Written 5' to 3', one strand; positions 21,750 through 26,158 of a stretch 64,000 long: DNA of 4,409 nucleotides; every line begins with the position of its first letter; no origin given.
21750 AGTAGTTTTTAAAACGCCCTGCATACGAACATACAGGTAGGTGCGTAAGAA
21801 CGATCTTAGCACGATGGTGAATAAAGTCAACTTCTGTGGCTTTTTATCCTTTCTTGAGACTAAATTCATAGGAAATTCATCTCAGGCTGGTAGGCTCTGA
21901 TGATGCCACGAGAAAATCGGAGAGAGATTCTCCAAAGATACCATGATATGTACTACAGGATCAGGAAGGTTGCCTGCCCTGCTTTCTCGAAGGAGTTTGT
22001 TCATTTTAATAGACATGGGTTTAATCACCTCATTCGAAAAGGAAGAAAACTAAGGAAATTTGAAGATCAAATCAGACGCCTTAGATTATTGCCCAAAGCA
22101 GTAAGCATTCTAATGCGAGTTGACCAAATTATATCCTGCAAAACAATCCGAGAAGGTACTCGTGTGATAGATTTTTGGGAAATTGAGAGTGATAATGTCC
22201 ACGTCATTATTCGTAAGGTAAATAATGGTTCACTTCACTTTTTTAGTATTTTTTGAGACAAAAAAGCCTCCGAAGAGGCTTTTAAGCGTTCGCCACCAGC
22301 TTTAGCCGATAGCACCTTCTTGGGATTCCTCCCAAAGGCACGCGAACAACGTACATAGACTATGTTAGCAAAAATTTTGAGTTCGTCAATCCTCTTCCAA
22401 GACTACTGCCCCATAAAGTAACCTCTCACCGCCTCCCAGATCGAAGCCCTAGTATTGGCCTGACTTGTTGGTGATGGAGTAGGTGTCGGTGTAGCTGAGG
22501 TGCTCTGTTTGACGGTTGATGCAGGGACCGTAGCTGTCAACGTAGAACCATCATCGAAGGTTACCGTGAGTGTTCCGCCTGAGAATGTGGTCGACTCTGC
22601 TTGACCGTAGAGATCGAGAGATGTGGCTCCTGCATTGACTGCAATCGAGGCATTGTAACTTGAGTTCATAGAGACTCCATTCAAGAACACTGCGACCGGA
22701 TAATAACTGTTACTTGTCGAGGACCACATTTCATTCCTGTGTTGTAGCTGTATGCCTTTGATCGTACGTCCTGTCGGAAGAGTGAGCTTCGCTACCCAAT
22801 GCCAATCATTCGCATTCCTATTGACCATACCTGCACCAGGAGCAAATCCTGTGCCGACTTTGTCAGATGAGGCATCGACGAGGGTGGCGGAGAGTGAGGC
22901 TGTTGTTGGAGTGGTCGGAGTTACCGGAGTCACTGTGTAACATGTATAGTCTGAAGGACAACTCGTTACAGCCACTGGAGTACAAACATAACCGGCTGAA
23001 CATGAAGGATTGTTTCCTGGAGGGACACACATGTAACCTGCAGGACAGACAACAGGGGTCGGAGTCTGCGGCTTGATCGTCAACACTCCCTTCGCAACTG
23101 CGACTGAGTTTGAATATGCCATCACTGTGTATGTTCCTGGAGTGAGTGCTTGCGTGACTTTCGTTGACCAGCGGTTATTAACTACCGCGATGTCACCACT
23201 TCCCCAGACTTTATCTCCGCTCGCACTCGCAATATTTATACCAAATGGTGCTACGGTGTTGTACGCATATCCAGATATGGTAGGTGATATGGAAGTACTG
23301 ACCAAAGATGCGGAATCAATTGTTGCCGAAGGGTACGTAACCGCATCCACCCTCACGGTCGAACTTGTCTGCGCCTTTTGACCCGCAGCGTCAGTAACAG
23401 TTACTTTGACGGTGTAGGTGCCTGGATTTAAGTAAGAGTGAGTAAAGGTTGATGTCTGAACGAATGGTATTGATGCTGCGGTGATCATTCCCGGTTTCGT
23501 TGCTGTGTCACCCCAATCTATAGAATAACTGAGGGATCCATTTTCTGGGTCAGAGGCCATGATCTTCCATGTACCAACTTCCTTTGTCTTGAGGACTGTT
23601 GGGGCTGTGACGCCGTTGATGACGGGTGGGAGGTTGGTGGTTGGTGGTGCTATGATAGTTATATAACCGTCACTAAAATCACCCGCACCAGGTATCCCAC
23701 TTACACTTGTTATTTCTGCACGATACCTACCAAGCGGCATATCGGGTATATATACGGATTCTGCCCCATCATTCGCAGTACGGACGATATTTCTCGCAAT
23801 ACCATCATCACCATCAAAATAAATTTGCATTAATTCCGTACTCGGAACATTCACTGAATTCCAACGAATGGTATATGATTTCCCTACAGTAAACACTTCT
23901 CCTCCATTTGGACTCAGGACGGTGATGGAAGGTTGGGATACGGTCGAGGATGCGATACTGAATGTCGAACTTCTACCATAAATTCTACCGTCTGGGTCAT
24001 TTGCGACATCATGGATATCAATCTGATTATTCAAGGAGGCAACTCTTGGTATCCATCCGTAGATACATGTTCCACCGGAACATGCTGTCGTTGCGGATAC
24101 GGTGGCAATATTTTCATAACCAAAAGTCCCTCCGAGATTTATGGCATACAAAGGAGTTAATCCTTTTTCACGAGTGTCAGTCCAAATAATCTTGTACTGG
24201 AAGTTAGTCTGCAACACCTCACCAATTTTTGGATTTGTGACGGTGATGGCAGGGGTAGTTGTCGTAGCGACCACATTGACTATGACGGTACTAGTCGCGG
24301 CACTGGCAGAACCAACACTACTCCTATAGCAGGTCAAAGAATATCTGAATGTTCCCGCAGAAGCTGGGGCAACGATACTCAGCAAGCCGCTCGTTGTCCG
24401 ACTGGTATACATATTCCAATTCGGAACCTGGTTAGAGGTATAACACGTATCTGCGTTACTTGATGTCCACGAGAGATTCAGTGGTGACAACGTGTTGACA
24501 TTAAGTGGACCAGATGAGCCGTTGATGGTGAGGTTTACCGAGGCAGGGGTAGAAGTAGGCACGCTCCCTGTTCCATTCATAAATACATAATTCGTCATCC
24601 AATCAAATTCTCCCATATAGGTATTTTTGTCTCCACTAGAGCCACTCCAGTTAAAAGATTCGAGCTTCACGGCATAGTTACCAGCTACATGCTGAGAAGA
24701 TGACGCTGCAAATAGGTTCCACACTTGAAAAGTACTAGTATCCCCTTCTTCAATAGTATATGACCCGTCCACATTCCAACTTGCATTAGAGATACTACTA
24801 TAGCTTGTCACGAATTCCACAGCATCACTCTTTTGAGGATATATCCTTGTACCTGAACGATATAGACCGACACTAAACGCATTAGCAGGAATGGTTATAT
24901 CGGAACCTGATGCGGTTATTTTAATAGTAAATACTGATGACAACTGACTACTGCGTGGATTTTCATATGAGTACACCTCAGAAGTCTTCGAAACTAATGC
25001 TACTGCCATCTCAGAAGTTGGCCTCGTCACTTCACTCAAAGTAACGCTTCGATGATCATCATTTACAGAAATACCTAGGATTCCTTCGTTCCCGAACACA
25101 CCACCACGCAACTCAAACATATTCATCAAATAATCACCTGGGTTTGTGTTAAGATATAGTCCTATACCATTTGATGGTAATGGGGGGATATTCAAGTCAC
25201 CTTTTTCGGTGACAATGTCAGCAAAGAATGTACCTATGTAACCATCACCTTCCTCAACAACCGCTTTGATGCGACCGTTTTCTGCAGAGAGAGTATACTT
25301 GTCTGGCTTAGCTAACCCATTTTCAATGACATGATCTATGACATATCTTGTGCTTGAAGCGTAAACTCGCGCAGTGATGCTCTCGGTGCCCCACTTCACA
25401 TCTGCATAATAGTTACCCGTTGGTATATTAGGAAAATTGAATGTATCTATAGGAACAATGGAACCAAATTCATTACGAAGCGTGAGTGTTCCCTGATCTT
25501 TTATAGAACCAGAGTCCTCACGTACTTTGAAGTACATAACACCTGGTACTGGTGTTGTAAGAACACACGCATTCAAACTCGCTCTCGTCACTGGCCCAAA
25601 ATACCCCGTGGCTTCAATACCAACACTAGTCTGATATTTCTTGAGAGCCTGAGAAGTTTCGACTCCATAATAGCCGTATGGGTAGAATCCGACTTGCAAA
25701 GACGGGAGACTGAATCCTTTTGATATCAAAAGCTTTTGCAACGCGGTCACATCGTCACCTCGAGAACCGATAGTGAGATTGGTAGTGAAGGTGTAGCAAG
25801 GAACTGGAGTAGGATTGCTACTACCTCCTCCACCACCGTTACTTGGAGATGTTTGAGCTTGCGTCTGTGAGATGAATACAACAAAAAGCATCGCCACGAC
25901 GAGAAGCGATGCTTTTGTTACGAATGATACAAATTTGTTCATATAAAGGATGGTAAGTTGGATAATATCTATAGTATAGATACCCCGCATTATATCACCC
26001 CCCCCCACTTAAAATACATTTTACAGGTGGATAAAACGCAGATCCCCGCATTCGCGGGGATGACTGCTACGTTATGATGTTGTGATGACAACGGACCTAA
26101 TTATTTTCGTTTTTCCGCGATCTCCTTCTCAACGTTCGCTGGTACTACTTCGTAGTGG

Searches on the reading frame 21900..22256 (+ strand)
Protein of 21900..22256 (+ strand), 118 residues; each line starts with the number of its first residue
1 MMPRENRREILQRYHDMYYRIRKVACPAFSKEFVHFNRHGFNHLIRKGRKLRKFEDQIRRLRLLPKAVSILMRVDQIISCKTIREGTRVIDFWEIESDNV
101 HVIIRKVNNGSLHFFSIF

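Call 9: search_protein_families(library=pfam, proteins=[window:21900-22256:+], max_evalue=0.01)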
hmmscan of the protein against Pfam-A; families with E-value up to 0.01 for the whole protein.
window:21900-22256:+ (118 aa): 0 families

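Call 10: search_protein_families(library=ncbifam, proteins=[window:21900-22256:+], max_evalue=0.01)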
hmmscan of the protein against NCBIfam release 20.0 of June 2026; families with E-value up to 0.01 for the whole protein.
window:21900-22256:+ (118 aa): 0 families

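Call 35: find_homologous_proteins(query=window:21903-22256:+, max_evalue=0.001)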
Query window:21903-22256:+ (117 aa): 7 proteins with E <= 0.001 among 7 candidates.
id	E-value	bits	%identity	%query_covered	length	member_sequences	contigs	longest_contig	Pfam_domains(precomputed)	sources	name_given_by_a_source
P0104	8.0e-42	160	59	100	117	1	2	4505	-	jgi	jgi:hypothetical protein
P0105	6.5e-26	109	46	100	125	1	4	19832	-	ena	-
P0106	1.3e-23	101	41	100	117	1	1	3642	-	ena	-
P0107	2.3e-23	100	45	86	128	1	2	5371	-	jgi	jgi:hypothetical protein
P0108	5.0e-19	87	42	98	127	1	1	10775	-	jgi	jgi:hypothetical protein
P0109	2.2e-18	84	41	100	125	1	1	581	-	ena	-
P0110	2.3e-14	71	40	99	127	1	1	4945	-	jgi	-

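Call 37: find_encoding_contigs(protein=P0105, flank=3000, max_places=3)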
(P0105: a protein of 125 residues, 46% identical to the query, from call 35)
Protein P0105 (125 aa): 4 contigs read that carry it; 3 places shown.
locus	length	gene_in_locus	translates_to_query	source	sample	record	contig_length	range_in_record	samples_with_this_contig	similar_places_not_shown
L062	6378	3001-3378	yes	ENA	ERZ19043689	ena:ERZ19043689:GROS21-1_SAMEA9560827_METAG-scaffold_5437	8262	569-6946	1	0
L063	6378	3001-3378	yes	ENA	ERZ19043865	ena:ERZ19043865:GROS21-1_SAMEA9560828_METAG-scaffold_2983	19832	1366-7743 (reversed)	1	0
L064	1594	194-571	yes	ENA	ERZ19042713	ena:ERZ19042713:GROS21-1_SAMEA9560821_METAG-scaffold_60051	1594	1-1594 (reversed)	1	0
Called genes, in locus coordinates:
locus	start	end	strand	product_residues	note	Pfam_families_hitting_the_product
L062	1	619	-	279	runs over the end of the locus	-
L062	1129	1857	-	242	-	-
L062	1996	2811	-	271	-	-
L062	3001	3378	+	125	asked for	-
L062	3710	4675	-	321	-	-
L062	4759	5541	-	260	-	PF03989:DNA_gyraseA_C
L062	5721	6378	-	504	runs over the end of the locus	-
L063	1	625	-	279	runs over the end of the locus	-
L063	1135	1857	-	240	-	PF00318:Ribosomal_S2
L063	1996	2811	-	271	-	-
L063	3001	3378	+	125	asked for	-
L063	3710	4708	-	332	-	PF26337:Gtf3_C (weak), PF13524:Glyco_trans_1_2 (weak), PF00534:Glycos_transf_1 (weak)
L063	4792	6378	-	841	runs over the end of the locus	PF00521:DNA_topoisoIV, PF03989:DNA_gyraseA_C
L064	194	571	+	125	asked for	-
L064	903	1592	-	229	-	?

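Call 38: find_encoding_contigs(protein=P0108, flank=3000, max_places=2)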
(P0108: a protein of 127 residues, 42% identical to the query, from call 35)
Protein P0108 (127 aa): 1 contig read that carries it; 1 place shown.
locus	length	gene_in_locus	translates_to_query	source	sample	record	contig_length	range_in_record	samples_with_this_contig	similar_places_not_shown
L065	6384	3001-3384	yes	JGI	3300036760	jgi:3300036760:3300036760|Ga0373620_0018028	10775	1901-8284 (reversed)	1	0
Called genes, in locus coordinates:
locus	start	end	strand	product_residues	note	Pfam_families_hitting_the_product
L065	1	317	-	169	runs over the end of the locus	PF07963:N_methyl (weak)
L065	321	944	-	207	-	PF07963:N_methyl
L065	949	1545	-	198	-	PF07963:N_methyl (weak)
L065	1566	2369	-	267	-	PF06750:A24_N_bact, PF01478:Peptidase_A24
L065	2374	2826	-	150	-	PF07963:N_methyl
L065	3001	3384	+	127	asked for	-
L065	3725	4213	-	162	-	PF07963:N_methyl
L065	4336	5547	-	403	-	PF28597:T2SSF_N, PF00482:T2SSF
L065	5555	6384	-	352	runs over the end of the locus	PF00437:T2SSE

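Call 51: predict_structure(alignment_id=A2)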
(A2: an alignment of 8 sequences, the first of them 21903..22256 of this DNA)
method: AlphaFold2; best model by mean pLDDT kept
length: 117 residues; sequences in the alignment: 8
mean_pLDDT: 94.3   pTM: 0.84
mean pLDDT of the five models: 94.3, 93.4, 93.4, 93.3, 91.8
residues with pLDDT >= 90: 106; 70-90: 10; 50-70: 1; < 50: 0
segments of 3 or more residues with pLDDT < 50: none
pLDDT, mean of each block of 10 residues (from residue 1): 81 95 97 95 90 93 97 97 96 97 96 96
secondary structure, 60 per line:
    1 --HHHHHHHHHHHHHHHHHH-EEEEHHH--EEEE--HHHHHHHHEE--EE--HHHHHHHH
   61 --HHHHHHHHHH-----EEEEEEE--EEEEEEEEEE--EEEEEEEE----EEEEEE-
elements in order: H3-20 E22-25 E31-34 H37-44 H53-60 H63-72 E78-84 E87-96 E99-106 E111-116

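Call 53: search_protein_representatives(alignment_id=A2)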
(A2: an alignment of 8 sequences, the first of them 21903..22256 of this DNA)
Query: 8 sequences, 121 profile positions. Proteins with E-value up to 0.001 (for the whole library): 1098; up to 1e-10: 584; up to 1e-30: 26. The best 150 are listed.
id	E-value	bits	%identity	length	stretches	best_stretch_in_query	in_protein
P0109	3.1e-50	185.4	-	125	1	1-121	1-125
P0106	3.8e-47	175.4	-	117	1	1-121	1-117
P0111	5.5e-44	165.2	-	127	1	1-121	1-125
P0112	2.4e-37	143.8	-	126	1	1-121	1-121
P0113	8.6e-35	135.6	-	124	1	1-121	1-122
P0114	1.9e-34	134.5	-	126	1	3-121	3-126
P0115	2.1e-34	134.3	-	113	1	1-114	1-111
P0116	3.2e-34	133.7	-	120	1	1-121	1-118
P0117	8.4e-34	132.4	-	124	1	1-121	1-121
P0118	1.1e-33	131.9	-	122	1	6-121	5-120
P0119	1.4e-33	131.6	-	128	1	4-121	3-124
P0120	2.0e-33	131.1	-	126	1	1-121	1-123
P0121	2.0e-33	131.1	-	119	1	3-121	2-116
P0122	5.2e-33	129.8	-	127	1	1-121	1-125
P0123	5.8e-33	129.7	-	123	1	3-121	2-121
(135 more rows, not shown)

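Call 54: fold_search(model_id=the predicted structure, library=pdb)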
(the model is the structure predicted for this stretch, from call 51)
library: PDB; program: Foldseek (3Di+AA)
matches with E <= 10: 672; with E <= 0.001: 0
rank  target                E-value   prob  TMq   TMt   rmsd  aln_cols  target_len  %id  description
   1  9n73_LI               4.4e-01  0.82  0.31  0.07   3.0        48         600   12  SSU processome maturation and disassembly, State G (released 2025-10-29)
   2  1y8c                  4.6e-01  0.16  0.25  0.13  15.3        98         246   12  Crystal structure of a S-adenosylmethionine-dependent methyltransferase from Clostridium acetobutylicum ATCC 824 (released 2004-12-28)
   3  3en8                  4.6e-01  0.05  0.18  0.17  15.9       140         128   14  Crystal structure of NTF-2 like protein of unknown function (YP_553245.1) from BURKHOLDERIA XENOVORANS LB400 at 1.85 A r (released 2008-10-07)
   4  5tph_B                5.9e-01  0.09  0.22  0.21  13.7       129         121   15  Crystal structure of a de novo designed protein homodimer with curved beta-sheet (released 2017-01-25)
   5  5tph_A                8.0e-01  0.07  0.21  0.20  15.8       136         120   11  Crystal structure of a de novo designed protein homodimer with curved beta-sheet (released 2017-01-25)
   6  4ftx_B                8.5e-01  0.18  0.24  0.19   9.2        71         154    8  Crystal structure of Ego3 homodimer (released 2012-11-28)
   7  7kdh_C                9.6e-01  0.44  0.25  0.03   5.6        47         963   11  SARS-CoV-2 RBD up Spike Protein Trimer without the P986-P987 stabilizing mutations (S-GSAS) (released 2020-11-04)
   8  3djw_A                9.6e-01  0.25  0.23  0.28   5.1        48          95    8  The thermo- and acido-stable ORF-99 from the archaeal virus AFV1 (released 2009-06-16)
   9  5tpj                  9.6e-01  0.11  0.27  0.26  13.5       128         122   14  Crystal structure of a de novo designed protein with curved beta-sheet (released 2017-01-25)
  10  6ci7_D                1.0e+00  0.80  0.26  0.09   2.2        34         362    9  The structure of YcaO from Methanopyrus kandleri bound with AMPPCP and Mg2+ (released 2018-03-21)
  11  3df6_A                1.0e+00  0.25  0.22  0.26   5.2        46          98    9  The thermo- and acido-stable ORF-99 from the archaeal virus AFV1 (released 2009-06-16)
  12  2h36                  1.1e+00  0.23  0.20  0.21   5.2        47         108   13  Structure of ORF14 from Sulfolobus Islandicus Filamentous Virus (SIFV) (released 2007-06-05)
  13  4ftx_A                1.1e+00  0.13  0.30  0.23  10.0       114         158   10  Crystal structure of Ego3 homodimer (released 2012-11-28)
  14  3d4e                  1.2e+00  0.82  0.29  0.22   1.4        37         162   11  Crystal structure of putative beta-lactamase inhibitor protein (NP_721579.1) from STREPTOCOCCUS MUTANS at 1.40 A resolut (released 2008-07-08)
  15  6cib_E                1.4e+00  0.72  0.26  0.09   2.2        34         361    9  The structure of YcaO from Methanopyrus kandleri bound with AMPPCP and Mg2+ (released 2018-03-21)
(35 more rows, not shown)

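Call 81: search_protein_families(library=padloc, proteins=[window:21903-22256:+], max_evalue=1)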
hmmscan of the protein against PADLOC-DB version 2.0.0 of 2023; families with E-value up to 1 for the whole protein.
window:21903-22256:+ (117 aa): 0 families

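Call 82: fold_search(model_id=the predicted structure, library=viral)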
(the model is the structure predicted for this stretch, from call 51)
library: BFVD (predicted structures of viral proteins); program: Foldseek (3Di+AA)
matches with E <= 10: 915; with E <= 0.001: 0
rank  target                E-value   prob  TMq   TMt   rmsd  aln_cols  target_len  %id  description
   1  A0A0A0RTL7            1.1e-01  0.18  0.22  0.20  14.2       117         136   14  (no name in the UniProt tables at hand)
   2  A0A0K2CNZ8            1.7e-01  0.38  0.26  0.36  16.9        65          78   14  Lipoprotein [Brevibacillus phage SecTim467]
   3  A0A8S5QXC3            3.0e-01  0.21  0.24  0.21   8.2        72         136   14  Uncharacterized protein [Myoviridae sp. ctcPl3]
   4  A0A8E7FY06            3.6e-01  0.20  0.27  0.23  14.0       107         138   12  (no name in the UniProt tables at hand)
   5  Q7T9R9                3.8e-01  0.20  0.16  0.07  10.9        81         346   11  Lef-3 [Adoxophyes orana granulovirus]
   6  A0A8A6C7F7            4.3e-01  0.84  0.28  0.09   3.4        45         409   18  (no name in the UniProt tables at hand)
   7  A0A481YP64            4.6e-01  0.80  0.25  0.07   7.5        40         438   25  Putative major capsid protein [Pithovirus LCDPAC02]
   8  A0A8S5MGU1            4.6e-01  0.66  0.46  0.47   6.1       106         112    9  Uncharacterized protein [Siphoviridae sp. ctcfw7]
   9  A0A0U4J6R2            4.6e-01  0.41  0.29  0.43   4.1        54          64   13  (no name in the UniProt tables at hand)
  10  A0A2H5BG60            5.2e-01  0.41  0.27  0.28  10.1        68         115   13  (no name in the UniProt tables at hand)
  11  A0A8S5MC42            5.5e-01  0.54  0.24  0.34   4.5        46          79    6  Uncharacterized protein [Podoviridae sp. ct53O25]
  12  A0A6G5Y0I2            5.5e-01  0.33  0.17  0.17   6.1        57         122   10  (no name in the UniProt tables at hand)
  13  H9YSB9                5.8e-01  0.69  0.31  0.35   7.4        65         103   12  (no name in the UniProt tables at hand)
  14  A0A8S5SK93            6.2e-01  0.75  0.28  0.23   3.2        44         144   14  Uncharacterized protein [Siphoviridae sp. ctrCN24]
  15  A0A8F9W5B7            6.2e-01  0.30  0.28  0.29   9.3        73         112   18  ORF5 [Cyclopterus lumpus toti-like virus]
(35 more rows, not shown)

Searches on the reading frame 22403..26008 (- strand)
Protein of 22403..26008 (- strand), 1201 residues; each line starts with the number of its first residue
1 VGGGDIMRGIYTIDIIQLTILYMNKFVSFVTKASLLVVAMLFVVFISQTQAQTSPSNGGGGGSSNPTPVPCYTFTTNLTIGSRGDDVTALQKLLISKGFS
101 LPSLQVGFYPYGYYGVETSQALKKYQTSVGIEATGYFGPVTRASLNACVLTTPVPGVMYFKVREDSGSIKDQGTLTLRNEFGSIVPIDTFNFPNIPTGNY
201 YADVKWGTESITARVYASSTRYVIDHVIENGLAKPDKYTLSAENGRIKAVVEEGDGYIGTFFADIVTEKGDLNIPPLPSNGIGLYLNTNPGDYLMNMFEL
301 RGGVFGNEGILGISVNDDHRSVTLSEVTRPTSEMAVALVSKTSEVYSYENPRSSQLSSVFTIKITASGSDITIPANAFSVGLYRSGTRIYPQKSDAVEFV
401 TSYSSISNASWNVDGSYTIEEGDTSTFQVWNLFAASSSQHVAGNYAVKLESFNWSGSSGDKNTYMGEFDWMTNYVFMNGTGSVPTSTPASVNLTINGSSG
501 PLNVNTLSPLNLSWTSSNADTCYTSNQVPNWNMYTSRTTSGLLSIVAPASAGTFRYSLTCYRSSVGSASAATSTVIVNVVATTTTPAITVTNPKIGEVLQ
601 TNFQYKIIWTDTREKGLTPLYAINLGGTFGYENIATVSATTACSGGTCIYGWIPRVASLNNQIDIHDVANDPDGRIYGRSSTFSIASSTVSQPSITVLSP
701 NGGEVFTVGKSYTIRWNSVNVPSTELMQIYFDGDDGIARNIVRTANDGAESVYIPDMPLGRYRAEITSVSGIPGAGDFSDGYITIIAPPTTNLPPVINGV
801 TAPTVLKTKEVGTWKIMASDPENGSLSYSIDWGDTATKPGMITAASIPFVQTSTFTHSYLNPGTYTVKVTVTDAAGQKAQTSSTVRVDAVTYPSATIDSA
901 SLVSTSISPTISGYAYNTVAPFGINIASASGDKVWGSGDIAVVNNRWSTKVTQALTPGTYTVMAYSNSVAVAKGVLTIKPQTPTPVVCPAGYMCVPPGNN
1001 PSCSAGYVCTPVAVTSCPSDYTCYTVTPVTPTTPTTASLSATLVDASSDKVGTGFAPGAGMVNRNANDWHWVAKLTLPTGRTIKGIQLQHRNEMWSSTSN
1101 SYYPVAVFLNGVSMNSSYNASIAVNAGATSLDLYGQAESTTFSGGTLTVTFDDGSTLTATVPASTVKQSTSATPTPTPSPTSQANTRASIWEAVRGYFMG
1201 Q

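Call 78: search_protein_families(library=pfam, proteins=[window:22403-26008:-], max_evalue=0.01)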
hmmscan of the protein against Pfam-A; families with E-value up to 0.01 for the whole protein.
window:22403-26008:- (1201 aa): 7 families
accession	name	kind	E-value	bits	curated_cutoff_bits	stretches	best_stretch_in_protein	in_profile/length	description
PF18911.6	PKD_4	-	6e-10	39.5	27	1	792-885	1-81/85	PKD domain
PF01471.23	PG_binding_1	-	1.4e-09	38.4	23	1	83-145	1-57/57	Putative peptidoglycan binding domain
PF19077.6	Big_13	-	1.5e-06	29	27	1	854-888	65-101/102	Bacterial Ig-like domain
PF00801.26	PKD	-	1.7e-06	28.4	23.5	1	849-883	48-77/80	PKD domain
PF07495.19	Y_Y_Y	-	0.0013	19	26.6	0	853-885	28-60/65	Y_Y_Y domain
PF22352.2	K319L-like_PKD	-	0.0016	18.9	27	1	819-887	22-84/84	K319L-like, PKD domain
PF24421.1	Ig_J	-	0.0064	17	29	0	850-884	63-97/104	Tip attachment protein J, Ig-like domain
